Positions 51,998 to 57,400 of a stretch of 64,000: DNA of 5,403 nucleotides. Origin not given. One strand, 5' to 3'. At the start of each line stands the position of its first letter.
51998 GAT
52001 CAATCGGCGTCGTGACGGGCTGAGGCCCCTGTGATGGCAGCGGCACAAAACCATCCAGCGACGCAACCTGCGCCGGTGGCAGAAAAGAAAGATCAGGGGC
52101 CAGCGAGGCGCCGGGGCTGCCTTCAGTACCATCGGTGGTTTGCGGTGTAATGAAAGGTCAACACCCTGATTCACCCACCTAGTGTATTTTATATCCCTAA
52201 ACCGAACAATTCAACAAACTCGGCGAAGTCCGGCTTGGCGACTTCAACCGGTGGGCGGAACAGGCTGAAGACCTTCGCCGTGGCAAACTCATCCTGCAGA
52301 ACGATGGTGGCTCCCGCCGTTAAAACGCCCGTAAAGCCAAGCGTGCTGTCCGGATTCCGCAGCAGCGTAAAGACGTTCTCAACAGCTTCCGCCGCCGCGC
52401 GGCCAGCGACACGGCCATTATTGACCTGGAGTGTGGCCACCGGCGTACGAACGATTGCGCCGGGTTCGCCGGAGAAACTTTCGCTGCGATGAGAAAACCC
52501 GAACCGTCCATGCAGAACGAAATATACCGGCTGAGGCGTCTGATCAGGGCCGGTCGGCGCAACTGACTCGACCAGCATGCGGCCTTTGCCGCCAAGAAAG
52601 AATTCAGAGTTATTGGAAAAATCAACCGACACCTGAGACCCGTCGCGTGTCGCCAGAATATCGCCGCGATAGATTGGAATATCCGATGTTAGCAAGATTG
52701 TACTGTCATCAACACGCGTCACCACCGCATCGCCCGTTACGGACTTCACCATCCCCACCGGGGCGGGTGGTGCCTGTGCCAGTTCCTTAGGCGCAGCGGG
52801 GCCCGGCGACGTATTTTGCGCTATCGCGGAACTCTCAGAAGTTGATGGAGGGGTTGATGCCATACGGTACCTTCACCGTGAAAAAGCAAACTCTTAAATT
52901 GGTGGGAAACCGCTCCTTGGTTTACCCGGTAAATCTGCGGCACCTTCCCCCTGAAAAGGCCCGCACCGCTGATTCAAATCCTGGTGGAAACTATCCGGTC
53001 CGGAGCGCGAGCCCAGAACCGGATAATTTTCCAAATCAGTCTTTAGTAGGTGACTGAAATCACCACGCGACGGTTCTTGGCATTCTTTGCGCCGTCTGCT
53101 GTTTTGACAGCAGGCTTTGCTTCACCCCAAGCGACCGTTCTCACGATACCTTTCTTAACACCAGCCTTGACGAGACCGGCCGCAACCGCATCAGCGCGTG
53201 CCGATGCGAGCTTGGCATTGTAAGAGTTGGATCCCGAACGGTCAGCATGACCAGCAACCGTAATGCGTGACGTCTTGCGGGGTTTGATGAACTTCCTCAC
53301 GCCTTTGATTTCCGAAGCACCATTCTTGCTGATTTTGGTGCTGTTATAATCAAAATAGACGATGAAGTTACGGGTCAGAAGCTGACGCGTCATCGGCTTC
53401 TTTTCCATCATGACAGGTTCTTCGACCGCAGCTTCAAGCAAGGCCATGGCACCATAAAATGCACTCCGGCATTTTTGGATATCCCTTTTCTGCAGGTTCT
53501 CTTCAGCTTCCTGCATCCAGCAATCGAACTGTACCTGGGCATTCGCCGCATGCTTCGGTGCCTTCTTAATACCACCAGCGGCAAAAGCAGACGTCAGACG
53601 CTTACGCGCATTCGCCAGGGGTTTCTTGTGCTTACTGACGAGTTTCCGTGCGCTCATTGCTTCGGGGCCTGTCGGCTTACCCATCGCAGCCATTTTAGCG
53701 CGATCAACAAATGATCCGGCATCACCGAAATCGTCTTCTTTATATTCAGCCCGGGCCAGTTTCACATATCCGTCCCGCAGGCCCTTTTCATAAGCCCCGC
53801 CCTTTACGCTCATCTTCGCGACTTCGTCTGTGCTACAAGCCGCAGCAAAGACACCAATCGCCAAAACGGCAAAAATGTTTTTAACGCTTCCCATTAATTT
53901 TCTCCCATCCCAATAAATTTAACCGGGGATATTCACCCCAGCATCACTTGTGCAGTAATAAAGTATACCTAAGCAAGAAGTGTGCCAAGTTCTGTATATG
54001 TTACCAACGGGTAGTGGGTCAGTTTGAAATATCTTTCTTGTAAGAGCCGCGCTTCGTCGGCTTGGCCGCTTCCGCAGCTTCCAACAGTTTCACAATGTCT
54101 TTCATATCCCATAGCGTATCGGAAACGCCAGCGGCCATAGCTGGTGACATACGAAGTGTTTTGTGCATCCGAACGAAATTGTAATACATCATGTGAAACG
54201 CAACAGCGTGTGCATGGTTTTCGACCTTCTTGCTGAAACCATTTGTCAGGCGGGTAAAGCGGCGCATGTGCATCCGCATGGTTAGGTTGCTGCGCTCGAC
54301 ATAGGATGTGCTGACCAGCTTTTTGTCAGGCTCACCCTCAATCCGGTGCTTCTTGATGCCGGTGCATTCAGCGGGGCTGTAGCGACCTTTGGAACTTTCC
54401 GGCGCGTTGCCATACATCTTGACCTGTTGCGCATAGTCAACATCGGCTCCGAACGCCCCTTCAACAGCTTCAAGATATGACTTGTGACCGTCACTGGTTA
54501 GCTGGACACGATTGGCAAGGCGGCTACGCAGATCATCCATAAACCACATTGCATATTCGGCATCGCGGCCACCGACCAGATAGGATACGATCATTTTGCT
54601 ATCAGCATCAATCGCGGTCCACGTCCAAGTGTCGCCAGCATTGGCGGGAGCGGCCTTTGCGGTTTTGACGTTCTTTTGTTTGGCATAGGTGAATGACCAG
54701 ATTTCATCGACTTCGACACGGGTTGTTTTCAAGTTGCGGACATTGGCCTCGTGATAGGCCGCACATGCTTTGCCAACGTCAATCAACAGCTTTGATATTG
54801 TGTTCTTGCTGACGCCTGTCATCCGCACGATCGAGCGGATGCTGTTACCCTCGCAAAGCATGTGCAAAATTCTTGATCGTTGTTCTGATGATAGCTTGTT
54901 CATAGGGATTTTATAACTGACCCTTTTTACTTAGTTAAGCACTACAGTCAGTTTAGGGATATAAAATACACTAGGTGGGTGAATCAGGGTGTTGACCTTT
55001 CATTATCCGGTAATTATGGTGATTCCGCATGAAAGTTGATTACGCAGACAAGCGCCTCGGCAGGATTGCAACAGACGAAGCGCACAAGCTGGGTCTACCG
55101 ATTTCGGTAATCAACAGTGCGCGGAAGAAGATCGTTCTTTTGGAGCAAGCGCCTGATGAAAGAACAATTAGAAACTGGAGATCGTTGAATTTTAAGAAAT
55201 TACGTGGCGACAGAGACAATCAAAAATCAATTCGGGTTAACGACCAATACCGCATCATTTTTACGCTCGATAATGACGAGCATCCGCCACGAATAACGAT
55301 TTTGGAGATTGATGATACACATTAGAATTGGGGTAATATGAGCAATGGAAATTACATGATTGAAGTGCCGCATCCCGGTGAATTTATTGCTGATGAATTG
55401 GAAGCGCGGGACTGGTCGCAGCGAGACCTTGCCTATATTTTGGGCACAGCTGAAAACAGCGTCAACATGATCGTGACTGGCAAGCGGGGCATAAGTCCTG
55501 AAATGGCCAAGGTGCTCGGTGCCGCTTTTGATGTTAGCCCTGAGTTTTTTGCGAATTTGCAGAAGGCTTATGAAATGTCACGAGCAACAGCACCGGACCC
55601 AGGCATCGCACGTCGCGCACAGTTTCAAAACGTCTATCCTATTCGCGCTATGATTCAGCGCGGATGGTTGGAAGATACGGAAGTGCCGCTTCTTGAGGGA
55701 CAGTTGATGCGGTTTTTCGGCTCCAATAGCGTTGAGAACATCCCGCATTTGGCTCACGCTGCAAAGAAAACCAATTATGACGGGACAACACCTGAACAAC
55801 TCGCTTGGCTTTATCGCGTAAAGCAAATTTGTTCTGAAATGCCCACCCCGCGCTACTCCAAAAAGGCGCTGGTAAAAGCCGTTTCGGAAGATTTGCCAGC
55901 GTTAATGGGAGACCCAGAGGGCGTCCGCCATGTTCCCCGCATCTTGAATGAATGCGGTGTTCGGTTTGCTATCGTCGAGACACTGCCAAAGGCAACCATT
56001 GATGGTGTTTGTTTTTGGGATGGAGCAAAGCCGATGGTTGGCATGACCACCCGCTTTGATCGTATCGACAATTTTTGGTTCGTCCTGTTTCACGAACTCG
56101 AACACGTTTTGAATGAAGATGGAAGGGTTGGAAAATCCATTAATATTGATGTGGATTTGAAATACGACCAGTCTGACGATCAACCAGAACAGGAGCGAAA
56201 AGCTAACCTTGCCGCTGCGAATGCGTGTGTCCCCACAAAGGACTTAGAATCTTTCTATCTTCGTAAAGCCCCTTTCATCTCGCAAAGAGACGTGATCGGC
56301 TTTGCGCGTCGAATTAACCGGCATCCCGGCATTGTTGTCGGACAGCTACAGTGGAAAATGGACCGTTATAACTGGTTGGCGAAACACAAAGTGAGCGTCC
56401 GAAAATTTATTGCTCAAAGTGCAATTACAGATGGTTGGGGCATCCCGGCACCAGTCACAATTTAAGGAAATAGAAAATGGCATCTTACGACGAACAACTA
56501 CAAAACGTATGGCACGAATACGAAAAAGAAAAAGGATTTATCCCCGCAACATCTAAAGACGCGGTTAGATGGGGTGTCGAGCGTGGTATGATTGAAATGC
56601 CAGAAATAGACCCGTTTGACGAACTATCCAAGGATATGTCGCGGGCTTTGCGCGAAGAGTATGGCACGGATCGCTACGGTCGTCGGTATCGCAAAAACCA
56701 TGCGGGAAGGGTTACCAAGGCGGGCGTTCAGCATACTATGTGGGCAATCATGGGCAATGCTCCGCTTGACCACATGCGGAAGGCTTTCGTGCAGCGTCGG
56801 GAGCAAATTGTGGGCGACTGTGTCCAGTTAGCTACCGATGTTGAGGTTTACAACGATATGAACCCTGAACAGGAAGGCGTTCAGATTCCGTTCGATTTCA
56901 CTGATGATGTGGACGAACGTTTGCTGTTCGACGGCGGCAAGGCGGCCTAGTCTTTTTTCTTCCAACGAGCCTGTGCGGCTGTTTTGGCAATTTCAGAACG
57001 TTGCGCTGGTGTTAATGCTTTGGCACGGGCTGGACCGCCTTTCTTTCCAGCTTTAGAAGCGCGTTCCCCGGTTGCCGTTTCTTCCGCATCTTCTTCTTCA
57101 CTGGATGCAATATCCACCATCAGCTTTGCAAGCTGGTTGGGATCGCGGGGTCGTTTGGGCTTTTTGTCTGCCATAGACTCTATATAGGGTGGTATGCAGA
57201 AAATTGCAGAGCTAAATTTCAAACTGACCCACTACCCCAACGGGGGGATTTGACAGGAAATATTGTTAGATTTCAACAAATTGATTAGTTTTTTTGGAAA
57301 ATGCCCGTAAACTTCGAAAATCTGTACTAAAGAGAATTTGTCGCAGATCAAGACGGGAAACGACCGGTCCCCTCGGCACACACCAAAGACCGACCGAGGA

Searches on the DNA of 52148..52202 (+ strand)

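Call 62: search_dna_similar(query=window:52148-52202:+, collection=plasmids, mode=distant, max_evalue=1, max_rows=10)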
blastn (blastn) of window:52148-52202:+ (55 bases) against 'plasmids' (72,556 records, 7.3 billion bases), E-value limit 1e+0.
No match.

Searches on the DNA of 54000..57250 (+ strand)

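Call 16: search_dna_similar(query=window:54000-57250:+, collection=plasmids, mode=distant, max_rows=20)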
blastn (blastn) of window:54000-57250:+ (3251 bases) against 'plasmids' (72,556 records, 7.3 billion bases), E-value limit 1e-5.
Records with a match: 9; places in all: 9; records where one place covers at least 80% of the query: 0.
Best place of each record, by identity: 60-80% 9.
By first word of the organism name: Mesorhizobium 4; Methylocapsa 1; Acidiphilium 1; Hoeflea 1; Bosea 1; Methylobacterium 1.
By predicted mobility (MOB-suite, as given by PLSDB): non-mobilizable 8; conjugative 1.
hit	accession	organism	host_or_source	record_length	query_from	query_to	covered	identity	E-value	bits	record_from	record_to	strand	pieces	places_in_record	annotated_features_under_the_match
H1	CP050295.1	Mesorhizobium loti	Oxytropis kamtschatica,cell ...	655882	108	2108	30%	71.1%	4e-106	462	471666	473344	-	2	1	IS1 family transposase | helix-turn-helix domain-containing protein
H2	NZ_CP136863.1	Methylocapsa polymorpha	Shagnum peat sample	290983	9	907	28%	69.5%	2e-103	386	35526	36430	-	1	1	helix-turn-helix domain-containing protein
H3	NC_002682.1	Mesorhizobium japonicum MAFF 303099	-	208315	58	712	20%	68.3%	2e-60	243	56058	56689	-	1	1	none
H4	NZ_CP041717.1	Acidiphilium multivorum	Cell culture,activated sludge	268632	128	710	18%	71.5%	2e-72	282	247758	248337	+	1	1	IS1 family transposase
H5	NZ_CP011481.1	Hoeflea sp. IMCC20628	-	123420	104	640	17%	73.8%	3e-82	315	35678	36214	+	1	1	IS1 family transposase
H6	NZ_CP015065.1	Mesorhizobium ciceri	Astragalus pelecinus,Pure Sample,Plant ...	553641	36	480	14%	68.4%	3e-38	168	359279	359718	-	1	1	none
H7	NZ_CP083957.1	Mesorhizobium sp. B1-1-8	cell culture,soil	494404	105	388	9%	70.9%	4e-24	123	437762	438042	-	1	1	none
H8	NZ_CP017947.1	Bosea sp. Tri-49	Oxytropis triphylla,cell culture,root ...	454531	108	385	9%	72.1%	5e-36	161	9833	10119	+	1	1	none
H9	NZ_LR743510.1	Methylobacterium bullatum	-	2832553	36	311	8%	70.4%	4e-24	122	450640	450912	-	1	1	none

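Call 18: get_annotated_region(hit=H1, flank=3000)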
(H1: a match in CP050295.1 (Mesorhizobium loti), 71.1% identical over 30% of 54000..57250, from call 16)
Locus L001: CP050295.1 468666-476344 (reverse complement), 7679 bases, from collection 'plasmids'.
description: Mesorhizobium loti strain 582 plasmid p_1, complete sequence
organism: Mesorhizobium loti (NCBI taxid 381)
taxonomy: Bacteria; Pseudomonadota; Alphaproteobacteria; Hyphomicrobiales; Phyllobacteriaceae; Mesorhizobium; Mesorhizobium loti
host: -; source: Oxytropis kamtschatica,cell culture,root nodule; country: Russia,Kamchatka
typing (MOB-suite, as given by PLSDB): non-mobilizable; mating-pair formation MPF_T
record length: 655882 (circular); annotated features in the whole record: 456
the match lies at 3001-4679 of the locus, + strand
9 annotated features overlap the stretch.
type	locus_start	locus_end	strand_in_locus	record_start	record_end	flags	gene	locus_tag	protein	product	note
CDS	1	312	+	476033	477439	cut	-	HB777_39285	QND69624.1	dicarboxylate/amino acid:cation symporter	-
CDS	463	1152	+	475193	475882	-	-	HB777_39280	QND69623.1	DsbA family protein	-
CDS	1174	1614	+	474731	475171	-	-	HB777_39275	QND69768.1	hypothetical protein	-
CDS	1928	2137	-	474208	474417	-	-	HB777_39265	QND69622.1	hypothetical protein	-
CDS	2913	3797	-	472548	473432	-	-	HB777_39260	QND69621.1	IS1 family transposase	-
CDS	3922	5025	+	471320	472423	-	-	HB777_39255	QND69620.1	helix-turn-helix domain-containing protein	-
CDS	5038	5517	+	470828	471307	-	-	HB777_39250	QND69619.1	hypothetical protein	-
CDS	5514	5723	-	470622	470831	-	-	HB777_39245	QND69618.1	histone H1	-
CDS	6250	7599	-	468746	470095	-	hemN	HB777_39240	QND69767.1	oxygen-independent coproporphyrinogen III oxidase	-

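Call 19: get_annotated_region(hit=H2, flank=3000)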
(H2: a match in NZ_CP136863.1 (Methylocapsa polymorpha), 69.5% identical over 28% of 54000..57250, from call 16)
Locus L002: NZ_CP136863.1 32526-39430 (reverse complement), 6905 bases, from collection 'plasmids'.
description: Methylocapsa polymorpha strain RX1 plasmid pRX1, complete sequence
organism: Methylocapsa polymorpha (NCBI taxid 3080828)
taxonomy: Bacteria; Pseudomonadota; Alphaproteobacteria; Hyphomicrobiales; Beijerinckiaceae; Methylocapsa; Methylocapsa polymorpha
host: -; source: Shagnum peat sample; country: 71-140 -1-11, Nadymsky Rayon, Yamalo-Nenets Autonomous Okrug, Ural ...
typing (MOB-suite, as given by PLSDB): non-mobilizable
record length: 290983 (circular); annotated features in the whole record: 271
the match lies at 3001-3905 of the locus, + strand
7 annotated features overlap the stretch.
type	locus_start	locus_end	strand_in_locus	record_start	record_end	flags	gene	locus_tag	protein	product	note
CDS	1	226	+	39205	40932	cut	-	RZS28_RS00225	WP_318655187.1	AAA family ATPase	-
CDS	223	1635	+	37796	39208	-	-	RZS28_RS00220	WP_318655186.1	UvrD-helicase domain-containing protein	-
CDS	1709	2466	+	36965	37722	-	-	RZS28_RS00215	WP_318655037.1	IS5 family transposase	-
CDS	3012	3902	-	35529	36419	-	-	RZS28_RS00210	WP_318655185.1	helix-turn-helix domain-containing protein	-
CDS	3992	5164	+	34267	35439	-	-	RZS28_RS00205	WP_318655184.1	helix-turn-helix domain-containing protein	-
CDS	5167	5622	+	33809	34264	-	-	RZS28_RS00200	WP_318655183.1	hypothetical protein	-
CDS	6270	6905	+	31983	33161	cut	-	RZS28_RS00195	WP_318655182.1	Shedu immune nuclease family protein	-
